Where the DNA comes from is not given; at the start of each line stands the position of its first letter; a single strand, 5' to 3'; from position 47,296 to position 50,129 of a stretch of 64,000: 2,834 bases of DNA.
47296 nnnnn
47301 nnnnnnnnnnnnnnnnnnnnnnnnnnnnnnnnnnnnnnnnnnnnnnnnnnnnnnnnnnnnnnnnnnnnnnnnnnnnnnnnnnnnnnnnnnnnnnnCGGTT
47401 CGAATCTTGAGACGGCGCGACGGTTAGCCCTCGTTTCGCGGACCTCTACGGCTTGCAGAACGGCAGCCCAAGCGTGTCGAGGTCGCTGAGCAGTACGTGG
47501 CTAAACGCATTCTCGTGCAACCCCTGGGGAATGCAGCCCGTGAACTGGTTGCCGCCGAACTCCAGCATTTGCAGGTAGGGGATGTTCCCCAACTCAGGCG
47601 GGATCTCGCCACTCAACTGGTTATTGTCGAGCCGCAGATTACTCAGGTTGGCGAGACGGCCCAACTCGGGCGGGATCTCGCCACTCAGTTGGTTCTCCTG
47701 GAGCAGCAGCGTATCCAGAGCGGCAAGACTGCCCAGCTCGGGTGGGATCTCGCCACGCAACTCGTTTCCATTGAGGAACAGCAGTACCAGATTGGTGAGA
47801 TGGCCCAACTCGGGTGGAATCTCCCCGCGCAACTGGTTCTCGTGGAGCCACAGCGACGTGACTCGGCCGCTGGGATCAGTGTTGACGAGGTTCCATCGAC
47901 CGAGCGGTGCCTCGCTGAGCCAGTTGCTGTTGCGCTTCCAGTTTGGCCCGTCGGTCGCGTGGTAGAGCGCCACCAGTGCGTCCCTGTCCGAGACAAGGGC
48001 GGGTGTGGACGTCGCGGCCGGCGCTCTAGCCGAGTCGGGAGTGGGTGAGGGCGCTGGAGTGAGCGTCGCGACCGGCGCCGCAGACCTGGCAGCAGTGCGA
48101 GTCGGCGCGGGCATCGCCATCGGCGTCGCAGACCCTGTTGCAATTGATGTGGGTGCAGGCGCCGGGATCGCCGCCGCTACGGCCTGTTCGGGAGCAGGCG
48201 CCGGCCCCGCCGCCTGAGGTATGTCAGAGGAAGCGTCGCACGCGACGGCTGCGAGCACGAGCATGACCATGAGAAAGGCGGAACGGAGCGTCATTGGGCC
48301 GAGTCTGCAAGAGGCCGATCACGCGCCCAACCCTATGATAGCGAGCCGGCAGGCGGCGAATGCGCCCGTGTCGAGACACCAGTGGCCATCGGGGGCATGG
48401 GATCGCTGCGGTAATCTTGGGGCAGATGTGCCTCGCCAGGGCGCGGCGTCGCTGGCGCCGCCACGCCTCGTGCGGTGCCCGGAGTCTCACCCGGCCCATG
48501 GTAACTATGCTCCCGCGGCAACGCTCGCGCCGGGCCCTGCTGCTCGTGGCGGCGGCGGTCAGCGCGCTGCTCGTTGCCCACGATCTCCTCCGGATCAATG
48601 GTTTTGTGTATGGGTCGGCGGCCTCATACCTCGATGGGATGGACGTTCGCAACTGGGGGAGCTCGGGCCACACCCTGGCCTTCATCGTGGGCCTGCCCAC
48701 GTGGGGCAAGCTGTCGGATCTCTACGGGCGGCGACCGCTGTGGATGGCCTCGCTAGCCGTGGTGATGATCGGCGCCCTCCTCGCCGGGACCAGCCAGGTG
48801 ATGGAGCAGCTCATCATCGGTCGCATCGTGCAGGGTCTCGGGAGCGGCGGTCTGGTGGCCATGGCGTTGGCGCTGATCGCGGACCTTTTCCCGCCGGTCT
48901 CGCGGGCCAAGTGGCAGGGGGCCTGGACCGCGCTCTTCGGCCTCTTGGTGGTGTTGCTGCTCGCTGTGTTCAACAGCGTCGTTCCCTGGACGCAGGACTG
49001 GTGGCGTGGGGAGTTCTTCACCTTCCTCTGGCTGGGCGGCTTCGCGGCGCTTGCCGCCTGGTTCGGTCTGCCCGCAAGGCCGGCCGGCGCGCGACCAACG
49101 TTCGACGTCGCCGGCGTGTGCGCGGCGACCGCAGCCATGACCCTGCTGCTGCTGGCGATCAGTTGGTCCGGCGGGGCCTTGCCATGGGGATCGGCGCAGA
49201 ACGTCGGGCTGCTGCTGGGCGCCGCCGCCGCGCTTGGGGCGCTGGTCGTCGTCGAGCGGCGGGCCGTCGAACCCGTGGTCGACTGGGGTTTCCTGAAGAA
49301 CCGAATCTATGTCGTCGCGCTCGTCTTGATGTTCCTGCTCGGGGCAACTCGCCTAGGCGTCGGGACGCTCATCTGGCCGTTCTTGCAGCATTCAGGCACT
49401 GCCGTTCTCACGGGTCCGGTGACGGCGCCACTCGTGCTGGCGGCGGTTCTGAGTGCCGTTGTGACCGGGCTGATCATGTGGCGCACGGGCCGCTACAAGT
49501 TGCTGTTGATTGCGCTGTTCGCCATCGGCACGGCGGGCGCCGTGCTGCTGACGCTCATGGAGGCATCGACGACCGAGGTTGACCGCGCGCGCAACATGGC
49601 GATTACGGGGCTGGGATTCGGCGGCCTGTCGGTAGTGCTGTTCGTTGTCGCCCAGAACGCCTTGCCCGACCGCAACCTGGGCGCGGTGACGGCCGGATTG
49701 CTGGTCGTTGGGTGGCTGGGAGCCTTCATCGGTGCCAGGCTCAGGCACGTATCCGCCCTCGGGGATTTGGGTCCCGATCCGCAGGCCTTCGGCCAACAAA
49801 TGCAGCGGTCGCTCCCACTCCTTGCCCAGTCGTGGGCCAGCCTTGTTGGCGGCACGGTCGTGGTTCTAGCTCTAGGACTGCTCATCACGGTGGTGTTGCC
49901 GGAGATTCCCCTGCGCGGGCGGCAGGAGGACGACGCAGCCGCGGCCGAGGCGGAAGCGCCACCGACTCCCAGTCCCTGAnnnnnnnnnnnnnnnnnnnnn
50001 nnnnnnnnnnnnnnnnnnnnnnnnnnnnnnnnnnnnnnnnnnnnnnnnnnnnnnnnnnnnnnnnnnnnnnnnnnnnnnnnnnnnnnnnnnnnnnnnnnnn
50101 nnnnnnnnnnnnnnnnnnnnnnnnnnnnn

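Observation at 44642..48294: Tandem duplication of a MalK 3' fragment plus an LRR gene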

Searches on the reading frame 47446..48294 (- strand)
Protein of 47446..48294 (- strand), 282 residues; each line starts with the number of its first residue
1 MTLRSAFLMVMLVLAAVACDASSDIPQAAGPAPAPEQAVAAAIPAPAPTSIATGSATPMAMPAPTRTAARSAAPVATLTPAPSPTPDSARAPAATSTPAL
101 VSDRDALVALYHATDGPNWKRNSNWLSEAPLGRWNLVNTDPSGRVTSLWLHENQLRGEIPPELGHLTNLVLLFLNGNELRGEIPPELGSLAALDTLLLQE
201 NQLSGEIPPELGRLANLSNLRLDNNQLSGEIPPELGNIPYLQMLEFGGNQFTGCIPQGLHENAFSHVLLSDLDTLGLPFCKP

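Call 6: search_protein_families(library=pfam, proteins=[window:47446-48294:-], max_evalue=0.01)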
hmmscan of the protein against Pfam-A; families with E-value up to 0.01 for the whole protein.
window:47446-48294:- (282 aa): 4 families
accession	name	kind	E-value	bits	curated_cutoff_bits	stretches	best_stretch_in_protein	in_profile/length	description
PF00560.39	LRR_1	-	5.1e-16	55.8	20.6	0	216-237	1-22/23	Leucine Rich Repeat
PF12799.13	LRR_4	-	2.8e-10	40.5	27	2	145-179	3-35/44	Leucine Rich repeats (2 copies)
PF23598.1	LRR_14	-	2.2e-07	30.4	40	1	162-245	42-120/353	Leucine-rich repeat region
PF13855.12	LRR_8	-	4.4e-05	23.6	27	0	145-203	3-61/61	Leucine rich repeat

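Call 10: find_encoding_contigs(protein=window:47446-48294:-, flank=10000, max_places=6)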
Protein window:47446-48294:- (282 aa): no gene with exactly this product is on record in the collection.

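Call 33: find_homologous_proteins(query=window:47446-48294:-, max_evalue=1e-10)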
Query window:47446-48294:- (282 aa): 3220 proteins with E <= 1e-10 among 8000 candidates; the best 120 are listed.
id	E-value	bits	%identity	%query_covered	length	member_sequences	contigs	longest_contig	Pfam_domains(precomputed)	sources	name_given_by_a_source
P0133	1.6e-125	436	59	62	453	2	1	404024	PF23598.2,PF26769.1,PF25019.1,PF00560.40,PF12799.14,PF13855.13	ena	-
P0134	2.4e-122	426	58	71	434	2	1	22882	PF23598.2,PF24758.2,PF25019.1,PF00560.40,PF12799.14,PF13855.13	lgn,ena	-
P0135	1.2e-114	401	46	63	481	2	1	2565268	PF23598.2,PF00560.40,PF12799.14,PF13855.13,PF23211.1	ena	-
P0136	7.8e-114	398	57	59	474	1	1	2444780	PF23598.2,PF24758.2,PF25019.1,PF00560.40,PF12799.14,PF13855.13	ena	-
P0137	2.4e-113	396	55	60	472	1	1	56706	PF23598.2,PF24758.2,PF25019.1,PF00560.40,PF12799.14,PF25013.1,PF13855.13,PF23211.1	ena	-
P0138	3.3e-111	389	45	64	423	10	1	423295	PF23598.2,PF25019.1,PF00560.40,PF12799.14,PF13855.13,PF23211.1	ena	-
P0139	3.4e-111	389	56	63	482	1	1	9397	PF23598.2,PF00560.40,PF12799.14,PF13855.13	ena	-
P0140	1.3e-110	387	66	55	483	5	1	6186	PF23598.2,PF04151.22,PF24758.2,PF25019.1,PF00560.40,PF12799.14,PF13855.13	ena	-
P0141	3.7e-110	386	64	49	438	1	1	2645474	PF23598.2,PF00560.40,PF12799.14,PF13855.13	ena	-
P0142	9.5e-109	381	56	64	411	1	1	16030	PF23598.2,PF24758.2,PF00560.40,PF12799.14,PF13855.13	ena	-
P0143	1.8e-108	381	50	76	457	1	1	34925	PF23598.2,PF00560.40,PF12799.14,PF13855.13,PF23211.1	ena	-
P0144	4.6e-108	379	56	50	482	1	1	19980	PF23598.2,PF26769.1,PF00560.40,PF12799.14,PF13855.13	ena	-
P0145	8.7e-108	378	57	60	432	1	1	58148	PF23598.2,PF13516.13,PF24758.2,PF00560.40,PF12799.14,PF13855.13,PF23211.1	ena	-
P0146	4.7e-107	376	60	47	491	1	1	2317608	PF23598.2,PF24758.2,PF24141.2,PF25019.1,PF00560.40,PF12799.14,PF13855.13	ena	-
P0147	4.7e-106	373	55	62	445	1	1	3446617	PF23598.2,PF00560.40,PF12799.14,PF13855.13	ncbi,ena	-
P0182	1.1e-95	339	61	99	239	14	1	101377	PF23598.2,PF00560.40,PF12799.14,PF13855.13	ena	-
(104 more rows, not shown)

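Call 35: find_encoding_contigs(protein=P0182, flank=8000, max_places=4)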
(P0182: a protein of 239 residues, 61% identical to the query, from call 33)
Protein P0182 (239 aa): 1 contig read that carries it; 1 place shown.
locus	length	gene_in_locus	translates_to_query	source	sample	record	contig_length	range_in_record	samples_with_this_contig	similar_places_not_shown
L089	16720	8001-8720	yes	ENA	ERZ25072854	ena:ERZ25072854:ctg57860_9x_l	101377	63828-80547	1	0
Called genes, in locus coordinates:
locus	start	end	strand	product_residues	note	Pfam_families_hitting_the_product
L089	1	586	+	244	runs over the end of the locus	PF01128:IspD, PF02348:CTP_transf_3 (weak), PF12804:NTP_transf_3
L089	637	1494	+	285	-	PF00175:NAD_binding_1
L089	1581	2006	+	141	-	PF02542:YgbB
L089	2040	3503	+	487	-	PF00133:tRNA-synt_1 (faint), PF01406:tRNA-synt_1e, PF01921:tRNA-synt_1f (faint), PF09334:tRNA-synt_1g (faint), PF09190:DALR_2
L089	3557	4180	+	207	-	PF00588:SpoU_methylase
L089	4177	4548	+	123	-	PF02152:FolB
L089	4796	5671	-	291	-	PF13578:Methyltransf_24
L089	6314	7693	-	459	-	PF07690:MFS_1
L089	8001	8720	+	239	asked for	PF00560:LRR_1 (faint), PF13855:LRR_8 (faint), PF23598:LRR_14 (weak), PF12799:LRR_4 (weak)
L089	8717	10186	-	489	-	PF01547:SBP_bac_1, PF13416:SBP_bac_8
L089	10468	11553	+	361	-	PF01408:GFO_IDH_MocA, PF02894:GFO_IDH_MocA_C (weak), PF22725:GFO_IDH_MocA_C3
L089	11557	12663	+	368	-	PF01408:GFO_IDH_MocA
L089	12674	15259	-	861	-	PF08531:Bac_rhamnosid_N, PF05592:Bac_rhamnosid (weak), PF17389:Bac_rhamnosid6H, PF22422:MGH1-like_GH (weak), PF17390:Bac_rhamnosid_C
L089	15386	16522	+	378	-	PF06114:Peptidase_M78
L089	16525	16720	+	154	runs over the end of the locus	PF14367:DUF4411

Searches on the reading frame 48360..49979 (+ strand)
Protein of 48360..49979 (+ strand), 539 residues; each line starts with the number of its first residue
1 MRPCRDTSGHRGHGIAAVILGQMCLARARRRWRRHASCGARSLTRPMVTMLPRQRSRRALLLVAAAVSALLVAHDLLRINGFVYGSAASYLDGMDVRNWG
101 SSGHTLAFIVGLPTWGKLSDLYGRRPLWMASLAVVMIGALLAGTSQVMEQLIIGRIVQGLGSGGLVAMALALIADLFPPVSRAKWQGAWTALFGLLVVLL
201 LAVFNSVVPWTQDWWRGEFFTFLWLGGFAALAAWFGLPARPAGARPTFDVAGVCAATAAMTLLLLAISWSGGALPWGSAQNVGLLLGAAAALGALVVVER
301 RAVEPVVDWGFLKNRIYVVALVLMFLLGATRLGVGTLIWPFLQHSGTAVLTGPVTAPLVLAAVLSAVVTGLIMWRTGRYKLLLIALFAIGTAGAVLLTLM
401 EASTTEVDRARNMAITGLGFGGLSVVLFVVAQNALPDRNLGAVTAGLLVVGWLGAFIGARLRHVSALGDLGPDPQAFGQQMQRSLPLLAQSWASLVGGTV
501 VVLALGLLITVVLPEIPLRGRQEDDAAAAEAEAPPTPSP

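Call 6: search_protein_families(library=pfam, proteins=[window:48360-49979:+], max_evalue=0.01)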
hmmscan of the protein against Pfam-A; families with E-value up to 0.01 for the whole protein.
window:48360-49979:+ (539 aa): 3 families
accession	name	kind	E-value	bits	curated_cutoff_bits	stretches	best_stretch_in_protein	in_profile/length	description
PF07690.21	MFS_1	-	2.7e-25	89.4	33.4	1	98-459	35-347/347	Major Facilitator Superfamily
PF00083.30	Sugar_tr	-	2.7e-10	40.1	22.3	1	70-217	10-172/452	Sugar (and other) transporter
PF06609.19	TRI12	-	0.0048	15.8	23.2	0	105-364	88-360/599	Fungal trichothecene efflux pump (TRI12)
